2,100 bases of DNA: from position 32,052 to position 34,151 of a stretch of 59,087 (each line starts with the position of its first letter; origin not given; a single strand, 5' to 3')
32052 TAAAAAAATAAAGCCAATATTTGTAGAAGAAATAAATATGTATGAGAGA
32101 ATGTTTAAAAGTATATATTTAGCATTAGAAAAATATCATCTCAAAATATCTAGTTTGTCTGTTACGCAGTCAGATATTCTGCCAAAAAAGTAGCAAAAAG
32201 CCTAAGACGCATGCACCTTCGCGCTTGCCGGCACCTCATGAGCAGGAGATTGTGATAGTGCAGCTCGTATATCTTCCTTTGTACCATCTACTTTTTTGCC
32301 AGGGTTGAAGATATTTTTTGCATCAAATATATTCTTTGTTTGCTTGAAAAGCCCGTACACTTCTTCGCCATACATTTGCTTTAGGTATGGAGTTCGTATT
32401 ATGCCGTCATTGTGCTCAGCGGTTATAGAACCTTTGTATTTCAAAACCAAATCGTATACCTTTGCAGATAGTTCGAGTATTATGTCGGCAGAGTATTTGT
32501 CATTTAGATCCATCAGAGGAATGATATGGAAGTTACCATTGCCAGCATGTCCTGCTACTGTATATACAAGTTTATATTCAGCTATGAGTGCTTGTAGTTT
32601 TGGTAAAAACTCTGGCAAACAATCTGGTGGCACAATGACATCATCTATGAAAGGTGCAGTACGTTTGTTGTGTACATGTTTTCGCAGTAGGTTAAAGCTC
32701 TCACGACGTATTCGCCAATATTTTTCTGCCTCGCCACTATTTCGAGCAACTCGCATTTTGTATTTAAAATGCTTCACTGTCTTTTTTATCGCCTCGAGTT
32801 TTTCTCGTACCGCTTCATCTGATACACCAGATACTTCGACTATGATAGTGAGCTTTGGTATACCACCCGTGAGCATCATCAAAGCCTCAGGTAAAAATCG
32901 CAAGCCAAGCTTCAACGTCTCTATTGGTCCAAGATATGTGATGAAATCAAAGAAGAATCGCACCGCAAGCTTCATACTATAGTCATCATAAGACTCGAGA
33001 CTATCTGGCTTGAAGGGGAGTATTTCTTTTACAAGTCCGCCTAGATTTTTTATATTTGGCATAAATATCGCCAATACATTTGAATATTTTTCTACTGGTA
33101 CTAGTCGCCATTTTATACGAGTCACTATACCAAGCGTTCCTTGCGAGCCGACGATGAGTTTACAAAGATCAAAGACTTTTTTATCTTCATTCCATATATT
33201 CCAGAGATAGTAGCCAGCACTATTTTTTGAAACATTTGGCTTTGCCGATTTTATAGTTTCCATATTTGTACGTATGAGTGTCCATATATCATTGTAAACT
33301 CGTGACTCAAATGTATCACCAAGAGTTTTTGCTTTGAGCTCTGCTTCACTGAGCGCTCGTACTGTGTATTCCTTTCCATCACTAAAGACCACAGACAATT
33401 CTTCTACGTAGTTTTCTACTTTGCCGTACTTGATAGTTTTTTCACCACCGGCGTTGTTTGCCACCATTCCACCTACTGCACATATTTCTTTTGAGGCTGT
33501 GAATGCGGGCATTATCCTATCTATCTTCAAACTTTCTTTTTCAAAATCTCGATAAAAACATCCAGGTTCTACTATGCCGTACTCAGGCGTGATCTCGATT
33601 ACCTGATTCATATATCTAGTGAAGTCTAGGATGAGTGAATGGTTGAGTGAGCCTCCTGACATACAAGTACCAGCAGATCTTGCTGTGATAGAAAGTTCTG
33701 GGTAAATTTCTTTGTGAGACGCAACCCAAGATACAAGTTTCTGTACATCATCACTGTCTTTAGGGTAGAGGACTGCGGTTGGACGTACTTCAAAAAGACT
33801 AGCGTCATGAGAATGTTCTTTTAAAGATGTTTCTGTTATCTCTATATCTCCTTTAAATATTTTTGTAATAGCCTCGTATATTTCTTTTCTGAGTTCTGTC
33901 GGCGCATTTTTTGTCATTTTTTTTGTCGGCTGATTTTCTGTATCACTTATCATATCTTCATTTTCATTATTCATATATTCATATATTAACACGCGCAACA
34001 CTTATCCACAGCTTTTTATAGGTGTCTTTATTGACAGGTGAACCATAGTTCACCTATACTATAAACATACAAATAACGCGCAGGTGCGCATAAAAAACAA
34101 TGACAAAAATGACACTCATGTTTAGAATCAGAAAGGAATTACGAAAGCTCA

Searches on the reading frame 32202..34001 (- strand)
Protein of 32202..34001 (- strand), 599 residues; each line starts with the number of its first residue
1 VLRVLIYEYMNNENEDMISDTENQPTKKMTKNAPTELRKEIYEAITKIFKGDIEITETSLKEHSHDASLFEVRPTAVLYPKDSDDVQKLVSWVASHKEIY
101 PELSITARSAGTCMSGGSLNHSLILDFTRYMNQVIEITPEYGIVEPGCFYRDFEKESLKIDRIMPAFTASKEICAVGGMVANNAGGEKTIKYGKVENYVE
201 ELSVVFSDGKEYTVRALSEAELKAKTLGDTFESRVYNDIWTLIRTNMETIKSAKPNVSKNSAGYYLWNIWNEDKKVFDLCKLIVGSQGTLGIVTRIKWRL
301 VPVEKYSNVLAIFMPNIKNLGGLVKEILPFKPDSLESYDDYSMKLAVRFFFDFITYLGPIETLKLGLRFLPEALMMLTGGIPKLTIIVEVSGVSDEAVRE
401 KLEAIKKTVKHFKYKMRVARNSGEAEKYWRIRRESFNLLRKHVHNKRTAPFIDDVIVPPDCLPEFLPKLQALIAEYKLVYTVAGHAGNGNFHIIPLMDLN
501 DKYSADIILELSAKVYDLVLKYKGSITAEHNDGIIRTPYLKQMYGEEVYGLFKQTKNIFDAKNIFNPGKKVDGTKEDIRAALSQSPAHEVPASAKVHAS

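Call 8: search_protein_families(library=pfam, proteins=[window:32202-34001:-], max_evalue=0.01)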
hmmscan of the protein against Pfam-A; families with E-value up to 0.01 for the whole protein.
window:32202-34001:- (599 aa): 2 families
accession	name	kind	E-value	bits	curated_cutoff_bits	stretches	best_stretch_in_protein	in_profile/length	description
PF02913.24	FAD-oxidase_C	-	3.9e-43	148.4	21.2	1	384-569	62-247/248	FAD linked oxidases, C-terminal domain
PF01565.28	FAD_binding_4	-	2.6e-23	82.7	26.4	1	74-213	1-137/139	FAD binding domain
